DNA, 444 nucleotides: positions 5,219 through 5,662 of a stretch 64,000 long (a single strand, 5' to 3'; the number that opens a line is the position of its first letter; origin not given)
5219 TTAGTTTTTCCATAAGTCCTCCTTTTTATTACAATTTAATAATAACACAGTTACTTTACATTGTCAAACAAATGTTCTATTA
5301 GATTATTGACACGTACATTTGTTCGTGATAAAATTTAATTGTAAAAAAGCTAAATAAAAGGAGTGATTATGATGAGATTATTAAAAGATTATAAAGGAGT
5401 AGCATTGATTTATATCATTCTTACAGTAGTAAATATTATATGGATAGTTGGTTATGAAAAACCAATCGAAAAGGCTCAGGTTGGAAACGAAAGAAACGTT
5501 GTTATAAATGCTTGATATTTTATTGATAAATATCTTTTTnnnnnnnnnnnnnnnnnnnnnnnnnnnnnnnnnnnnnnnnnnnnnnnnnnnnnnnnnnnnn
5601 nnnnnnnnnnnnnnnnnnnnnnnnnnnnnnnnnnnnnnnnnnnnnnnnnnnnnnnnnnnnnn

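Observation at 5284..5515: SOS-box-controlled 48-aa single-TM mini-gene in the yneA position, divergent from lexA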

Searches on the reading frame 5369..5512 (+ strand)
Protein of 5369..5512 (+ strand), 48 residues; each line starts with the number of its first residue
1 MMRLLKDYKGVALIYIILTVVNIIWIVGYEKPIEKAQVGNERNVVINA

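Call 6: find_homologous_proteins(query=window:5369-5512:+, max_evalue=10)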
Query seq(48 aa) (48 aa): 21 proteins with E <= 10 among 21 candidates.
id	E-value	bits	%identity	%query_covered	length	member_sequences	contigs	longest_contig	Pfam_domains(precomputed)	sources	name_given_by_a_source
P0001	5.7e-22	93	98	100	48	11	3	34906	-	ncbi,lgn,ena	-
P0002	1.8e-19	85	90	100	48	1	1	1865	-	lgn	-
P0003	1.2e-16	76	78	96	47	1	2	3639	-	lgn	-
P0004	8.5e-15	70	72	96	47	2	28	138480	-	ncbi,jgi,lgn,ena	jgi:hypothetical protein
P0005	1.5e-14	70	70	98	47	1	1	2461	-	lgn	-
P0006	1.3e-13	67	68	98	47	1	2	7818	-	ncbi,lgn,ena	-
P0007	1.3e-13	67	68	98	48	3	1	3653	-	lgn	-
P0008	2.2e-13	66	64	98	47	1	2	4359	-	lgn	-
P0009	2.6e-13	66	66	98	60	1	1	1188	-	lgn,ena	-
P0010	3.4e-13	65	67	96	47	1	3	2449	-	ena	-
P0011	4.2e-13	65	64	98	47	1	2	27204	-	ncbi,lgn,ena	-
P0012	4.4e-13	65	64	98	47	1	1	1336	-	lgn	-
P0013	8.1e-13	64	72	96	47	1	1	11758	-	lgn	-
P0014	9.3e-13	64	64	98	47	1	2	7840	-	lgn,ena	-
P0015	9.4e-13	64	66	98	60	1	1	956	-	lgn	-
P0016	1.5e-12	63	62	98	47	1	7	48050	-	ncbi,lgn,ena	-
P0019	4.1e-12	62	64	98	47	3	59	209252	-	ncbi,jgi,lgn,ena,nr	ncbi:MAG: hypothetical protein U0M66_01545 [Bacilli bacterium]|nr:hypothetical protein [Bacilli bact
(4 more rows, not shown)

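Call 7: search_protein_families(library=pfam, proteins=[window:5369-5512:+], max_evalue=1)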
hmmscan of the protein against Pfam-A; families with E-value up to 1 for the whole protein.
seq(48 aa): 0 families

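Call 9: find_encoding_contigs(protein=P0019, flank=4000, max_places=6)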
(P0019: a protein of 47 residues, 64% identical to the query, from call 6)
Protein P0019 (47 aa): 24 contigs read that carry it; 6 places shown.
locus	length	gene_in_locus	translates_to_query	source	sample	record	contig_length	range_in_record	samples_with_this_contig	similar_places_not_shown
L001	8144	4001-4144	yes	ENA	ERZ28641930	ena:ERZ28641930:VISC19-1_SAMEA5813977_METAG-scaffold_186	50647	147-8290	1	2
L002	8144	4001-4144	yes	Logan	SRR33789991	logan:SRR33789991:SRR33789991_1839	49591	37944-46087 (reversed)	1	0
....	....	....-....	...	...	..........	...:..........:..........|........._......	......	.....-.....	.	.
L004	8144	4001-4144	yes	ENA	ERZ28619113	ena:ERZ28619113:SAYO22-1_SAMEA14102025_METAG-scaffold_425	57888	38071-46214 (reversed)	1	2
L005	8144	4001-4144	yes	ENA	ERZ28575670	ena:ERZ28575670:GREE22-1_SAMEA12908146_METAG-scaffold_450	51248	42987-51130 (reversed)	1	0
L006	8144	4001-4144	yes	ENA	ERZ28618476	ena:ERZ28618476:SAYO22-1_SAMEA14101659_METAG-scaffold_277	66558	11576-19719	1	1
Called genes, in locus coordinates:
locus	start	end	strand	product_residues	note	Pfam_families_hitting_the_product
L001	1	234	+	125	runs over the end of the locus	?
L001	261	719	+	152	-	-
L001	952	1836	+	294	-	PF17761:DUF1016_N, PF06250:YhcG_C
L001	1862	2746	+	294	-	-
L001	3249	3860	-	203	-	PF01726:LexA_DNA_bind, PF00717:Peptidase_S24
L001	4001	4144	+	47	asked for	-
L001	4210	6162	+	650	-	PF00456:Transketolase_N, PF02779:Transket_pyr, PF02780:Transketolase_C, PF22613:Transketolase_C_1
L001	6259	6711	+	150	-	PF10747:SirA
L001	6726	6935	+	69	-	PF03672:UPF0154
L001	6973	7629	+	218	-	-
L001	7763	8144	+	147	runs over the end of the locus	-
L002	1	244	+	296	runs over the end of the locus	PF17761:DUF1016_N, PF06250:YhcG_C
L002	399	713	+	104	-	-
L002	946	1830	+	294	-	PF17761:DUF1016_N, PF06250:YhcG_C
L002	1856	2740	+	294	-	-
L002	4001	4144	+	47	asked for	-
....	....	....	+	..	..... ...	-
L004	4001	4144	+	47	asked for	-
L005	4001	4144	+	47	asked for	-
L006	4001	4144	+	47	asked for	-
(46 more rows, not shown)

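Call 10: find_encoding_contigs(protein=P0004, flank=3000, max_places=2)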
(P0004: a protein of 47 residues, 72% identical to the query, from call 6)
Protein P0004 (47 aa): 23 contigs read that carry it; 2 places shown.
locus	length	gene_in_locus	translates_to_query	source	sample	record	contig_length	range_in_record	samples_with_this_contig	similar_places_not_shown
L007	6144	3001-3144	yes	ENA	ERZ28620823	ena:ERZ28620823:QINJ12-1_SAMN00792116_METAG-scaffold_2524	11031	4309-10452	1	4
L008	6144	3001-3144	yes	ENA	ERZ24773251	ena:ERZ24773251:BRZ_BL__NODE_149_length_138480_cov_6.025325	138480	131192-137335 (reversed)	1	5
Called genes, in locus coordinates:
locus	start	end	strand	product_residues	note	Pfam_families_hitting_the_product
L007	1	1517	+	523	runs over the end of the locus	PF12704:MacB_PCD, PF02687:FtsX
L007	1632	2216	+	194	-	PF00005:ABC_tran, PF13304:AAA_21 (faint)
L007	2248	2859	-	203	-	PF01726:LexA_DNA_bind, PF00717:Peptidase_S24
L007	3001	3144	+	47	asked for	-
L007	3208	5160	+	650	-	PF00456:Transketolase_N, PF02779:Transket_pyr, PF02780:Transketolase_C, PF22613:Transketolase_C_1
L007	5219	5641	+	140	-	PF10747:SirA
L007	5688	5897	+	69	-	PF03672:UPF0154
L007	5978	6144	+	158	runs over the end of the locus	-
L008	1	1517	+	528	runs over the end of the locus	PF12704:MacB_PCD, PF02687:FtsX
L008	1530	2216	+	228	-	PF02463:SMC_N (weak), PF00005:ABC_tran, PF13304:AAA_21 (faint)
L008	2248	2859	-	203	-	PF01726:LexA_DNA_bind, PF00717:Peptidase_S24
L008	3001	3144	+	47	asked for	-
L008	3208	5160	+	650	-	PF00456:Transketolase_N, PF02779:Transket_pyr, PF02780:Transketolase_C, PF22613:Transketolase_C_1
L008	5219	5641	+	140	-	PF10747:SirA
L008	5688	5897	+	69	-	PF03672:UPF0154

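Call 11: find_encoding_contigs(protein=P0011, flank=3000, max_places=2)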
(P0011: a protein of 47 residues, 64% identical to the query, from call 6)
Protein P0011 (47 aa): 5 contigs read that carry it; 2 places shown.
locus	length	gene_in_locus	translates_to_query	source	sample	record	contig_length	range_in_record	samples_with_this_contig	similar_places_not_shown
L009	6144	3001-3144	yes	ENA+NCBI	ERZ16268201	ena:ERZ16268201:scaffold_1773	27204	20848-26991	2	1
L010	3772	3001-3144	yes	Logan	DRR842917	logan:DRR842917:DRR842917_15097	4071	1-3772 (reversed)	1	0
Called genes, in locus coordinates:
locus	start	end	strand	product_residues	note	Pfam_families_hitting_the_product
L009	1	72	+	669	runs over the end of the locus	PF13567:DUF4131, PF03772:Competence, PF00753:Lactamase_B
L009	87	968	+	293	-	PF17761:DUF1016_N, PF06250:YhcG_C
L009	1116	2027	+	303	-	PF01663:Phosphodiest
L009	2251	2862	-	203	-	PF01726:LexA_DNA_bind, PF00717:Peptidase_S24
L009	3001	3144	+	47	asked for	-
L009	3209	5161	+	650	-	PF00456:Transketolase_N, PF02779:Transket_pyr, PF02780:Transketolase_C, PF22613:Transketolase_C_1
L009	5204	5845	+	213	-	-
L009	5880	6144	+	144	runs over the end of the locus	PF10747:SirA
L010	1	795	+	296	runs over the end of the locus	PF17761:DUF1016_N, PF06250:YhcG_C, PF13588:HSDR_N_2 (weak)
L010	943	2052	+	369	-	PF01663:Phosphodiest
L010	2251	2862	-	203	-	PF01726:LexA_DNA_bind, PF00717:Peptidase_S24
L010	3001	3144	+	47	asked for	-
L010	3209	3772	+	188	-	?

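Call 12: find_encoding_contigs(protein=P0016, flank=3000, max_places=2)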
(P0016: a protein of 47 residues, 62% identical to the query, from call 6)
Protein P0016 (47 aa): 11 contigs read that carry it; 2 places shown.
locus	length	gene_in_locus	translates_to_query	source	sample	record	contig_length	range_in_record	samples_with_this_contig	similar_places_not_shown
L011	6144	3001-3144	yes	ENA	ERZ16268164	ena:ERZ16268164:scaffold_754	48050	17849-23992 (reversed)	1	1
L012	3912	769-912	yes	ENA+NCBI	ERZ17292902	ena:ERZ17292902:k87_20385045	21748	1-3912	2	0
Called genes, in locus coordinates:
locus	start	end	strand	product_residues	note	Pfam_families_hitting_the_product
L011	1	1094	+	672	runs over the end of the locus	PF13567:DUF4131 (weak), PF03772:Competence, PF00753:Lactamase_B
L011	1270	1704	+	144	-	PF17761:DUF1016_N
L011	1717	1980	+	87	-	PF06250:YhcG_C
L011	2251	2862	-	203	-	PF01726:LexA_DNA_bind, PF00717:Peptidase_S24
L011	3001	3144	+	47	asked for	-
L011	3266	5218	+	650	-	PF00456:Transketolase_N, PF02779:Transket_pyr, PF02780:Transketolase_C, PF22613:Transketolase_C_1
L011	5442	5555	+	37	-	-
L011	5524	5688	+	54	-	-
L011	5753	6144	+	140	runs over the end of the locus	PF10747:SirA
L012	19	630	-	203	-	PF01726:LexA_DNA_bind, PF00717:Peptidase_S24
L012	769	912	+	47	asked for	-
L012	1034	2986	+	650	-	PF00456:Transketolase_N, PF02779:Transket_pyr, PF02780:Transketolase_C, PF22613:Transketolase_C_1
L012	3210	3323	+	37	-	-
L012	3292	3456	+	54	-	-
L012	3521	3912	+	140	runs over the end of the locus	PF10747:SirA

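Call 13: find_encoding_contigs(protein=P0013, flank=3000, max_places=2)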
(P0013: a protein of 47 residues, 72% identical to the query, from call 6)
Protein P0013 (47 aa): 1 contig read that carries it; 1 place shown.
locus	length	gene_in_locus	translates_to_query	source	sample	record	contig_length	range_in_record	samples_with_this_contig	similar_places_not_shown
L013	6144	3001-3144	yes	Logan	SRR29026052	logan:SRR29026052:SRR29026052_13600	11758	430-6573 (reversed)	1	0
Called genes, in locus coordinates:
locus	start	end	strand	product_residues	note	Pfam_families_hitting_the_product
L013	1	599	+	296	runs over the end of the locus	PF17761:DUF1016_N, PF06250:YhcG_C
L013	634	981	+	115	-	PF00293:NUDIX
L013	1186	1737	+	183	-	PF00753:Lactamase_B (weak)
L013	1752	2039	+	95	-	-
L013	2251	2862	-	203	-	PF01726:LexA_DNA_bind, PF00717:Peptidase_S24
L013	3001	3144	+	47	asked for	-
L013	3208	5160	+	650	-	PF00456:Transketolase_N, PF02779:Transket_pyr, PF02780:Transketolase_C, PF22613:Transketolase_C_1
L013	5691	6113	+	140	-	PF10747:SirA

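Call 17: find_related_loci(query=A1, collection=genome_contigs, flank=3000)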
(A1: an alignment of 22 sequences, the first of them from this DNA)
Query A1 (48 aa) in genome_contigs; peptide patterns used: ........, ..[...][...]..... (x = any residue, [..] = any of these).
43 stretches matched a pattern; 13 encode a relative of the query (tblastn E <= 1e-3); 13 distinct loci.
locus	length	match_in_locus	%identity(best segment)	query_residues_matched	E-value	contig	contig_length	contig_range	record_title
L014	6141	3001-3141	72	1-47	4e-20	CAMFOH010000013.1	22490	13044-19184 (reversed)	MAG: uncultured Mollicutes bacterium isolate ERR2020022_bin.3_metaWRAP_v1.3_MAG genome assembly, contig: ERZ10552055.354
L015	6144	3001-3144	63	1-48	3e-19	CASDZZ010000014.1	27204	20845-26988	uncultured bacterium isolate B6_L1_363363_idba_bin.124 genome assembly, contig: B6_L1_363363_idba_bin.124.fa_scaffold_17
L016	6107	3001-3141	68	2-48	5e-19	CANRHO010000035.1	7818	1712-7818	MAG: uncultured Bacilli bacterium isolate Lapin-030__bin94 genome assembly, contig: Lapin-030__NODE_11960_length_7818_co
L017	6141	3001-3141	66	2-48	5e-19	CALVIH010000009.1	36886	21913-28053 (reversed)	MAG: uncultured Bacilli bacterium isolate BRZ_DH__bin66 genome assembly, contig: BRZ_DH__NODE_1069_length_36886_cov_8.40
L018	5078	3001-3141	68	1-47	9e-19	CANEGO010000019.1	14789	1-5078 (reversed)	MAG TPA_asm: uncultured Clostridium sp. isolate SRR18439538_bin.11_metawrap_v1.3_MAG genome assembly, contig: NODE.1391_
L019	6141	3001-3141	60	2-48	3e-18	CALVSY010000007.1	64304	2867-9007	MAG: uncultured Bacilli bacterium isolate BRZ_GH__bin20 genome assembly, contig: BRZ_GH__NODE_430_length_64304_cov_8.041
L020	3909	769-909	62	2-48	4e-18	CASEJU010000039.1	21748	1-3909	uncultured bacterium isolate Batch3_idba_bin.1235 genome assembly, contig: Batch3_idba_bin.1235.fa_k87_20385045, whole g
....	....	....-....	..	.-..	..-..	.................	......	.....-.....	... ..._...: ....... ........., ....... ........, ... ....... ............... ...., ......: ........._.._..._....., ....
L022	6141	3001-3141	60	2-48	2e-17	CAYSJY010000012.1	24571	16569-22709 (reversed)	MAG TPA_asm: uncultured Muribaculaceae bacterium isolate SRP141132_co3_347 genome assembly, contig: NODE_1481_length_245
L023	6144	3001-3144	60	2-48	2e-16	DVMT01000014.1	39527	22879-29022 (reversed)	MAG TPA_asm: Candidatus Aphodocola excrementigallinarum isolate CHK193-30670 CHK193__C64465_L39527_ERR3414588, whole gen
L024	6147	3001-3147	57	1-48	6e-16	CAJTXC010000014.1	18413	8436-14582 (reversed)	MAG TPA_asm: uncultured Bacilli bacterium isolate MGBC118889 genome assembly, contig: MGBC118889.14, whole genome shotgu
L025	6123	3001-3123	59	2-42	4e-15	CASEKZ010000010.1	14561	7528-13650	uncultured bacterium isolate CO.T19.metabat-bins.98 genome assembly, contig: CO.T19.metabat-bins.98.fa_k141_11200596, wh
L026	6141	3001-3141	66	2-48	3e-18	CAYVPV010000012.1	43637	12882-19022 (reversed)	MAG TPA_asm: uncultured Muribaculaceae bacterium isolate SRP222994_co1_68 genome assembly, contig: NODE_1485_length_4363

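Call 27: search_protein_representatives(alignment_id=A1)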
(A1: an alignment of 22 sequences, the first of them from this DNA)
Query: 22 sequences, 47 profile positions. Proteins with E-value up to 0.001 (for the whole library): 23; up to 1e-10: 10; up to 1e-30: 0. The best 23 are listed.
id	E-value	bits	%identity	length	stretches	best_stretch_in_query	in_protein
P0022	1.2e-22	95.3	-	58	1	1-47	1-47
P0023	5.0e-17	77.2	-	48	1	1-46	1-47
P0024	3.9e-16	74.4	-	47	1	1-46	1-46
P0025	1.5e-14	69.3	-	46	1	1-45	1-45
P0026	5.2e-13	64.4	-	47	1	1-46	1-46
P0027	5.9e-13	64.2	-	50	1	1-45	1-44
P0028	1.3e-12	63.1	-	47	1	1-47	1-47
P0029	6.3e-12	60.9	-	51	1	1-46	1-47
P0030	1.2e-11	60.0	-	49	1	2-45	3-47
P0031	5.5e-11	57.9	-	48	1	2-45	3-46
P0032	2.4e-10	55.8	-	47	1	1-46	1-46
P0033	8.2e-10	54.1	-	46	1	1-45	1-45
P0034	1.1e-09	53.8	-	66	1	10-46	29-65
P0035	1.3e-09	53.5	-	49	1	1-46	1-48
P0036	5.9e-09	51.4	-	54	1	1-38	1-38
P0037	7.8e-09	51.0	-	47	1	1-47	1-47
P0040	2.7e-08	49.3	-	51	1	1-46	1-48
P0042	1.9e-06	43.3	-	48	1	1-47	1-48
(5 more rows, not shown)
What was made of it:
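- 5369..5515 (+): Mini-gene: 48 aa from ATG 5369, or more likely 47 aa from ATG 5372; stop TGA 5513-5515. 21 homologues at 62-98% identity (call 6) and 23 clusters by profile search (call 27).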

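Call 30: search_protein_families(library=ncbifam, proteins=[window:5369-5512:+, P0019, P0029, P0040], max_evalue=10)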
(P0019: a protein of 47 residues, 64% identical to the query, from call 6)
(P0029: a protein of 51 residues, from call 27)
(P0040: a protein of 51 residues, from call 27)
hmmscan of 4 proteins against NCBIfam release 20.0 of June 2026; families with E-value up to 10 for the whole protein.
seq(48 aa): 0 families

P0019 (47 aa): 0 families

P0029 (51 aa): 1 family
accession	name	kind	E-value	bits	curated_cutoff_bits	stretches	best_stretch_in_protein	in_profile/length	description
TIGR00907.1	2A0304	subfamily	0.016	14.2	598.3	1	5-45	209-250/482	amino acid permease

P0040 (51 aa): 1 family
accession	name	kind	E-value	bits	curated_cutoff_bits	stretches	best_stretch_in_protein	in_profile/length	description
NF008337.0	PRK11123.1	equivalog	0.037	13.5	277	1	4-32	202-230/238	arginine ABC transporter permease ArtQ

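Call 33: find_encoding_contigs(protein=P0040, flank=3000, max_places=2)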
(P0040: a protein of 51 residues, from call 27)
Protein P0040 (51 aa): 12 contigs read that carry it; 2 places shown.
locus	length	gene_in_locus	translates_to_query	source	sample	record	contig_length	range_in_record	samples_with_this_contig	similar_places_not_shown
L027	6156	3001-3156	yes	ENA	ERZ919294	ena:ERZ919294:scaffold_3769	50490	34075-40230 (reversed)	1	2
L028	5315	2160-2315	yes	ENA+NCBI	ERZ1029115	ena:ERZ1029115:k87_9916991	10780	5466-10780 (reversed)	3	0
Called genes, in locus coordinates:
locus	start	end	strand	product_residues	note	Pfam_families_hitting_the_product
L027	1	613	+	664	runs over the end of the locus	PF03772:Competence, PF00753:Lactamase_B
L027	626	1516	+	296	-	PF17761:DUF1016_N, PF06250:YhcG_C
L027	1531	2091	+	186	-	PF00300:His_Phos_1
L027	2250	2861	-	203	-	PF01726:LexA_DNA_bind, PF00717:Peptidase_S24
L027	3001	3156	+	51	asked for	-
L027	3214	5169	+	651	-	PF00456:Transketolase_N, PF02779:Transket_pyr, PF02780:Transketolase_C, PF22613:Transketolase_C_1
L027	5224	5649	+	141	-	PF10747:SirA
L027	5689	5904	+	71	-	PF03672:UPF0154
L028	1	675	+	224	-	?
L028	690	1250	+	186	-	PF00300:His_Phos_1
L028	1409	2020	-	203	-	PF01726:LexA_DNA_bind, PF00717:Peptidase_S24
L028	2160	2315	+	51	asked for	-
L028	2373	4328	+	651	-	PF00456:Transketolase_N, PF02779:Transket_pyr, PF02780:Transketolase_C, PF22613:Transketolase_C_1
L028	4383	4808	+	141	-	PF10747:SirA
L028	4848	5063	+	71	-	PF03672:UPF0154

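Call 34: find_encoding_contigs(protein=P0042, flank=3000, max_places=2)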
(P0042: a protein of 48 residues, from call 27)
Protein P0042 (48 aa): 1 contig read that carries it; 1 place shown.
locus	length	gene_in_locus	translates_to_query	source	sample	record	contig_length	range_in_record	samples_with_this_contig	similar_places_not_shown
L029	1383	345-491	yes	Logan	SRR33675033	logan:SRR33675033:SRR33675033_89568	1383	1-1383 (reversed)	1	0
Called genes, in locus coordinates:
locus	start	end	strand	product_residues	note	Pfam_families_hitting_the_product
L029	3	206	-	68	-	?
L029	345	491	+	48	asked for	-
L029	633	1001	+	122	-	-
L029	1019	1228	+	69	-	-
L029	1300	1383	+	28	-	?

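Call 36: find_encoding_contigs(protein=P0035, flank=3000, max_places=1)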
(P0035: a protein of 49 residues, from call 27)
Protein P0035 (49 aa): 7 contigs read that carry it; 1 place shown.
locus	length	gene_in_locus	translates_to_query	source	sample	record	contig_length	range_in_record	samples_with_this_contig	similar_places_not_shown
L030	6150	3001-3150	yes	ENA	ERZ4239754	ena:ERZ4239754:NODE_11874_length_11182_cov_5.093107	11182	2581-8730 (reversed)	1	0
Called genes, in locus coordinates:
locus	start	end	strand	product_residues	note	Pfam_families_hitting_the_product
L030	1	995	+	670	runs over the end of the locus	PF13567:DUF4131, PF03772:Competence, PF00753:Lactamase_B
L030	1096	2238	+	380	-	PF02661:Fic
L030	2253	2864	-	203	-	PF01726:LexA_DNA_bind, PF00717:Peptidase_S24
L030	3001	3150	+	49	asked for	-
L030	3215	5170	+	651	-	PF00456:Transketolase_N, PF02779:Transket_pyr, PF22613:Transketolase_C_1, PF02780:Transketolase_C (weak)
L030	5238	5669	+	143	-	PF10747:SirA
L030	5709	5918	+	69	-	-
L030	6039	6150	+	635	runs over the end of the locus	PF02518:HATPase_c, PF00204:DNA_gyraseB, PF01751:Toprim, PF00986:DNA_gyraseB_C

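Call 37: find_encoding_contigs(protein=P0037, flank=3000, max_places=1)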
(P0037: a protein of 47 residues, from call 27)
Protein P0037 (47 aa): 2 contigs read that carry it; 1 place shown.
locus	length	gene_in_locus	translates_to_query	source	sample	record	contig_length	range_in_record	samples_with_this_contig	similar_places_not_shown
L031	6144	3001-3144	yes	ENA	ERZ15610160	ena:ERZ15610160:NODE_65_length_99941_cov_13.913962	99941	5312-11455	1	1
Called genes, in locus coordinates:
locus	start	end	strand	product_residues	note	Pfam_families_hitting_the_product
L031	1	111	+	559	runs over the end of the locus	-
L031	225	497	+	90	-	-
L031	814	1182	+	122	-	-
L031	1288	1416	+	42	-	-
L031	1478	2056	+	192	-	PF01966:HD (weak)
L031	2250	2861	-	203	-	PF01726:LexA_DNA_bind, PF00717:Peptidase_S24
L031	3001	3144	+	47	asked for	-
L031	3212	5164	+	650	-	PF00456:Transketolase_N, PF02779:Transket_pyr, PF02780:Transketolase_C, PF22613:Transketolase_C_1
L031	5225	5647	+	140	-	PF10747:SirA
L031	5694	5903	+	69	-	PF03672:UPF0154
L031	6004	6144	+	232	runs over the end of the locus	-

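Call 45: predict_structure(alignment_id=A1)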
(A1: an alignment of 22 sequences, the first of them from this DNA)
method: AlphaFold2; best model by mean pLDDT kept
length: 48 residues; sequences in the alignment: 22
mean_pLDDT: 73.6   pTM: 0.40
mean pLDDT of the five models: 73.6, 72.9, 72.1, 71.9, 71.1
residues with pLDDT >= 90: 14; 70-90: 10; 50-70: 23; < 50: 1
segments of 3 or more residues with pLDDT < 50: none
pLDDT, mean of each block of 10 residues (from residue 1): 68 94 88 60 54
secondary structure, 60 per line:
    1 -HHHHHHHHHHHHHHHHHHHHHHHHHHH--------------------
elements in order: H2-28
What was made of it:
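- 5396..5452 (+): Codons for the transmembrane helix (residues 10-28, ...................). AlphaFold2 helix 2-28, with block-mean pLDDT 94 (residues 11-20) and 88 (21-30) (call 45).
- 5453..5512 (+): Codons for the 20-residue polar tail (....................), predicted extracytoplasmic. No regular structure in the model (call 45).
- On YneA family (TM + LysM SOS division inhibitor): Helix 2-28 with block-mean pLDDT 88-94 over residues 11-30 (call 45).
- Structure: one confident helix plus a coil tail (call 45).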

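Call 62: search_protein_families(library=phrogs, proteins=[window:5369-5512:+, P0019, P0004, P0040], max_evalue=1)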
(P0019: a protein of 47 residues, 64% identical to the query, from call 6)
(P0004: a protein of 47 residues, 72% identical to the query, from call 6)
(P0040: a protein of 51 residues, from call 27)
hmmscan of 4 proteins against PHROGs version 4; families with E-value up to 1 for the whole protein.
seq(48 aa): 1 family
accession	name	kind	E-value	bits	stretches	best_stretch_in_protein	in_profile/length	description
phrog_3450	-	unknown function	0.36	11.7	1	6-38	9-41/137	-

P0019 (47 aa): 1 family
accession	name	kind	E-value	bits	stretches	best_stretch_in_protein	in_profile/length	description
phrog_35134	-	unknown function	0.17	13.3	1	8-24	37-53/54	-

P0004 (47 aa): 0 families

P0040 (51 aa): 1 family
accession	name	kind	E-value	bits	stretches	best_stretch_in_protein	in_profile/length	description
phrog_5054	-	unknown function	0.19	13.1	1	13-44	5-35/63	-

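Call 66: search_solved_structures(query=A3, max_evalue=10)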
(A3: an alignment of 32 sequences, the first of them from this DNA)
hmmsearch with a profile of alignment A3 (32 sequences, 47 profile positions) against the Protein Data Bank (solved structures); distinct sequences matched with E-value up to 10: 4.
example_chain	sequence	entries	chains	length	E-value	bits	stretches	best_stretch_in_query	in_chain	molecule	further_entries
9hjm_I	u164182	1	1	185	0.021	17.8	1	9-47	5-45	Peptidyl-prolyl cis-trans isomerase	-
6m6z_A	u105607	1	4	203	2.3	11.2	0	8-26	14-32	TMH4C4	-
7e8e_K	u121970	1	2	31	6.4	9.8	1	8-28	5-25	Dipeptidyl aminopeptidase-like protein 6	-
7e87_J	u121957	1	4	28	7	9.7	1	7-28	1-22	Dipeptidyl aminopeptidase-like protein 6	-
